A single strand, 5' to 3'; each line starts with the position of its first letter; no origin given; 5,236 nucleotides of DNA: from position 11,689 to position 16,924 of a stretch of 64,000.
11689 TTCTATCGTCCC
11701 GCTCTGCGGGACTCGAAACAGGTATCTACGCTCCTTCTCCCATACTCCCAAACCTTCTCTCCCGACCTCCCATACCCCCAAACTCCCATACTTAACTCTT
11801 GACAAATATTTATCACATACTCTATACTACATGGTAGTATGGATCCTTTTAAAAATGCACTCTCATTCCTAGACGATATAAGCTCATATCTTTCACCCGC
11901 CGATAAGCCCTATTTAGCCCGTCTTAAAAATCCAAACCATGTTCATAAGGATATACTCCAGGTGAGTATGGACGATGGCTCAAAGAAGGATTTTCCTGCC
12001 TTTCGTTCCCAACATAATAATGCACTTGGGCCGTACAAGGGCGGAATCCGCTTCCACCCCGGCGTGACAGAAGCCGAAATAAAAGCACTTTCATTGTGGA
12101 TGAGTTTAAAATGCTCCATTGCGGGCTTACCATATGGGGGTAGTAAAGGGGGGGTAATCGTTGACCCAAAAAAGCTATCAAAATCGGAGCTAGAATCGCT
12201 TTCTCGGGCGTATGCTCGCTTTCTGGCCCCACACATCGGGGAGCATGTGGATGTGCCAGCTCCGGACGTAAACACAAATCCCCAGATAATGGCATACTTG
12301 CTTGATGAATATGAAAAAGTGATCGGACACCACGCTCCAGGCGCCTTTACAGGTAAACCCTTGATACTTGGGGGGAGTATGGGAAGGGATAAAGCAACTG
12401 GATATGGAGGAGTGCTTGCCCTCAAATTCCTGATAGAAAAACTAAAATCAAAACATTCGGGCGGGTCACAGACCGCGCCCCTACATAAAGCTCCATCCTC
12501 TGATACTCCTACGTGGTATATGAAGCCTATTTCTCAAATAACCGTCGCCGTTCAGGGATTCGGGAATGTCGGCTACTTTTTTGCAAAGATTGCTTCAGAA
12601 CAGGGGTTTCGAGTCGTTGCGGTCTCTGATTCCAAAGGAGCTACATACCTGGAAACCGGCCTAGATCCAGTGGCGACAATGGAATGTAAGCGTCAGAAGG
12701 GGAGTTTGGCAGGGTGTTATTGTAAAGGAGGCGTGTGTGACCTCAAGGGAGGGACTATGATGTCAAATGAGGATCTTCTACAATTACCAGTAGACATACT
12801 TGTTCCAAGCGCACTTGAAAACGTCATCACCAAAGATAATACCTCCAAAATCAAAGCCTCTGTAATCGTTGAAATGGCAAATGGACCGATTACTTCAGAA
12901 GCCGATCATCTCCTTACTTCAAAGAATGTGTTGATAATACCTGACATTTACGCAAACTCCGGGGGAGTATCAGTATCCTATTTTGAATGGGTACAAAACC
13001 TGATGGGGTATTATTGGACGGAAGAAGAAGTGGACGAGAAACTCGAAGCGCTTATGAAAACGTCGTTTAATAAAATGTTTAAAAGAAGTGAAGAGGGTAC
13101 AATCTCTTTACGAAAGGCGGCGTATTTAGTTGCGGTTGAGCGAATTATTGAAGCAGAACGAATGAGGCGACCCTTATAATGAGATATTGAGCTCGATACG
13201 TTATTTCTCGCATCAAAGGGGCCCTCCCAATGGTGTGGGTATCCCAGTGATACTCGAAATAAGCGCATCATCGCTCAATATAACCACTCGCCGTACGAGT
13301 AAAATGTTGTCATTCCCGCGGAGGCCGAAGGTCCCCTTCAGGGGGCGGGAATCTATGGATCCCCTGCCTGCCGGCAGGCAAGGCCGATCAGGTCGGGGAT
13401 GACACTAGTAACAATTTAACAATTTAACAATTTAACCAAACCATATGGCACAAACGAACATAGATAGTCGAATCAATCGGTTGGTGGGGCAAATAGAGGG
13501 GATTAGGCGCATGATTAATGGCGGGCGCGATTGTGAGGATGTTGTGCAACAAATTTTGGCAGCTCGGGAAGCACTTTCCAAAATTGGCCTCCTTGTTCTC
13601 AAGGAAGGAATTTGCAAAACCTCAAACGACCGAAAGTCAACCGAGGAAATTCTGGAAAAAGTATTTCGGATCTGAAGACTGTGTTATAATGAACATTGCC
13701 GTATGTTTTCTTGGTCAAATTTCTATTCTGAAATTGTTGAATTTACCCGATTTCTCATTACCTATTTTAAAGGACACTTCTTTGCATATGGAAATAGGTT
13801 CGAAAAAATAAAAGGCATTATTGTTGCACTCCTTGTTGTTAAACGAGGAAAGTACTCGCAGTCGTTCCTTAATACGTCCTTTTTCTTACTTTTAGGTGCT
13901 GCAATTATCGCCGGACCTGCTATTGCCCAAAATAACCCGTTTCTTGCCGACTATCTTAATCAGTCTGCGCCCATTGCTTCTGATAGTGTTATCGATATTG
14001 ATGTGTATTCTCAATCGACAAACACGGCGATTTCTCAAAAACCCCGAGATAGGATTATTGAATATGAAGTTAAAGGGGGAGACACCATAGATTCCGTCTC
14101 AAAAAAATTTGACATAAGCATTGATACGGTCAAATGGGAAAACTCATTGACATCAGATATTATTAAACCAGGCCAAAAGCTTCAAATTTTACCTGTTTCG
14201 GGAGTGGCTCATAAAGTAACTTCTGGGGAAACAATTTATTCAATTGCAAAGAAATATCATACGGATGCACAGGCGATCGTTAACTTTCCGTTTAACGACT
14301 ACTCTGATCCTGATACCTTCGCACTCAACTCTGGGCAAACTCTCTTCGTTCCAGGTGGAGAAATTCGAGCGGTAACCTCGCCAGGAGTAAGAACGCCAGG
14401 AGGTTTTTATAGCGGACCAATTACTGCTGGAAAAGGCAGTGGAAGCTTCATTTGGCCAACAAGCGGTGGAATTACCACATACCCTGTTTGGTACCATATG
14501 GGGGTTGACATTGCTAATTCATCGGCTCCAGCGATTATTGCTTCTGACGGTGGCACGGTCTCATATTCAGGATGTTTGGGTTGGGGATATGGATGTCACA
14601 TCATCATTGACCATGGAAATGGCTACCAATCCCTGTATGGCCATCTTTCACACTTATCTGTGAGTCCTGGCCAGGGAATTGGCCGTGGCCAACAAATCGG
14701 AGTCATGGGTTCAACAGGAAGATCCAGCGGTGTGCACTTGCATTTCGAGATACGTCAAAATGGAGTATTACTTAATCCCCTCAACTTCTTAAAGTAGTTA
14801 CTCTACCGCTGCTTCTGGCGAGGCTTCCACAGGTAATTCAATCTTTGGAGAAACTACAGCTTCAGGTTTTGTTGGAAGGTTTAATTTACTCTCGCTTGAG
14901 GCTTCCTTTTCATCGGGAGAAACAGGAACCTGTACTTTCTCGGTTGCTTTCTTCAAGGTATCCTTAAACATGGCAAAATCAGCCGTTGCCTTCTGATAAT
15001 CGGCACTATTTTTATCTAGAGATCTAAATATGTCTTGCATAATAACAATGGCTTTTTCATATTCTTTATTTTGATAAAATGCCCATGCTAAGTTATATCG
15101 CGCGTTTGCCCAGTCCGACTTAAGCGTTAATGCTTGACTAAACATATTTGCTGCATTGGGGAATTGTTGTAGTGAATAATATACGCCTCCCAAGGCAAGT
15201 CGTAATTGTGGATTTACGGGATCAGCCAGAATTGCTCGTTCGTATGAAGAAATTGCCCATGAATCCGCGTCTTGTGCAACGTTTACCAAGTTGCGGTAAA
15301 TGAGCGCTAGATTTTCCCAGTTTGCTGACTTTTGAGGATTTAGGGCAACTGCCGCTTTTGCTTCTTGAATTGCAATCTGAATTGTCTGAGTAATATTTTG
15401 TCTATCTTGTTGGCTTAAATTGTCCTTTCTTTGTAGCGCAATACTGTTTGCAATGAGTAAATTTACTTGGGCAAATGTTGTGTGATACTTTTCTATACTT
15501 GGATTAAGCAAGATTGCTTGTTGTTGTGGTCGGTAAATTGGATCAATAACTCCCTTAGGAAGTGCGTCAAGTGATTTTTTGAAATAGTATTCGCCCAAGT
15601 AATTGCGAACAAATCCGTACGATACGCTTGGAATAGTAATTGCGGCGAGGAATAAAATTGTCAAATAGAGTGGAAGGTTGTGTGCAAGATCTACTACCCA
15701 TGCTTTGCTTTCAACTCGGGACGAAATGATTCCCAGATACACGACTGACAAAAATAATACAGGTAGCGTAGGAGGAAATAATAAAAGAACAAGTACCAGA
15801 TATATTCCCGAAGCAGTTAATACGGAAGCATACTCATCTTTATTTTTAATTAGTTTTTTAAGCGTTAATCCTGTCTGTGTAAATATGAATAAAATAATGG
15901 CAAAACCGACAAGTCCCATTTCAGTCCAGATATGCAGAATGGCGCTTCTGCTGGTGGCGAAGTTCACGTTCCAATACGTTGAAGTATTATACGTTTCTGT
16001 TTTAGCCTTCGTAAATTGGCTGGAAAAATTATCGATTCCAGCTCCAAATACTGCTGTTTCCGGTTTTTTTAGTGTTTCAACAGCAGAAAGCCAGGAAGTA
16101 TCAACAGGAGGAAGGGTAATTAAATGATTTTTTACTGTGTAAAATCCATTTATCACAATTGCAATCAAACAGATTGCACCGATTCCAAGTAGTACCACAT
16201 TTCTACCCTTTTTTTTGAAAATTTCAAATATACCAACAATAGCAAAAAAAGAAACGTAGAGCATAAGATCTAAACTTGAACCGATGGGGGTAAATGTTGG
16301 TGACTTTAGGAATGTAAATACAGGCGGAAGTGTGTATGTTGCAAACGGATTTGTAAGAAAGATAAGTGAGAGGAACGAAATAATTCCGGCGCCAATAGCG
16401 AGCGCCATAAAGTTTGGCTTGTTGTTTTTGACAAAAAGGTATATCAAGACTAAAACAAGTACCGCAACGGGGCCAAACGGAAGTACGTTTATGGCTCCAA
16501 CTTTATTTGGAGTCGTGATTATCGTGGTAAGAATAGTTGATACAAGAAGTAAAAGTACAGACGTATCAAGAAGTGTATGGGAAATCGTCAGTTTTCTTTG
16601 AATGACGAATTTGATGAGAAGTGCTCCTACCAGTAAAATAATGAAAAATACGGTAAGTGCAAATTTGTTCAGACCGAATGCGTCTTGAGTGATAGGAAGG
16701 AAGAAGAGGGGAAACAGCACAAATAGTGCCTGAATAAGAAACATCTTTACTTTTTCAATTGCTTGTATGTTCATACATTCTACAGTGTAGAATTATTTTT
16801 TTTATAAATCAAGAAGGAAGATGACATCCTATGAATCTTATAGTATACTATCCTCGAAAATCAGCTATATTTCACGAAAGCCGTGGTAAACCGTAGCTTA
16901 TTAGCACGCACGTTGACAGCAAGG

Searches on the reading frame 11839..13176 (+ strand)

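Call 32: search_protein_families(library=pfam, proteins=[window:11839-13176:+], max_evalue=0.00001)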
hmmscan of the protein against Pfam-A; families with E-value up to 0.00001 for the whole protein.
window:11839-13176:+ (446 aa): 2 families
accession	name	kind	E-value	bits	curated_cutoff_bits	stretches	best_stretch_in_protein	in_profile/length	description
PF00208.27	ELFV_dehydrog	-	7.9e-70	235.7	23.4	1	231-443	30-240/241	Glutamate/Leucine/Phenylalanine/Valine dehydrogenase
PF02812.23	ELFV_dehydrog_N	-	1.5e-49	167.5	25.3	1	36-160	5-129/129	Glu/Leu/Phe/Val dehydrogenase, dimerisation domain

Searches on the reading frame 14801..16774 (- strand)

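Call 32: search_protein_families(library=pfam, proteins=[window:14801-16774:-], max_evalue=0.00001)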
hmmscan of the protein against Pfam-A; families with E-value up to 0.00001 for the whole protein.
window:14801-16774:- (658 aa): 3 families
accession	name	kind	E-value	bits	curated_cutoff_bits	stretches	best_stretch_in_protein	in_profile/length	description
PF13432.12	TPR_16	-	2.8e-08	34.5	32.7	0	532-576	7-51/65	Tetratricopeptide repeat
PF14559.12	TPR_19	-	4.7e-08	33.7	25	1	536-598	5-66/68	Tetratricopeptide repeat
PF13414.12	TPR_11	-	4.4e-07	29.9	26.8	0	531-569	3-41/42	TPR repeat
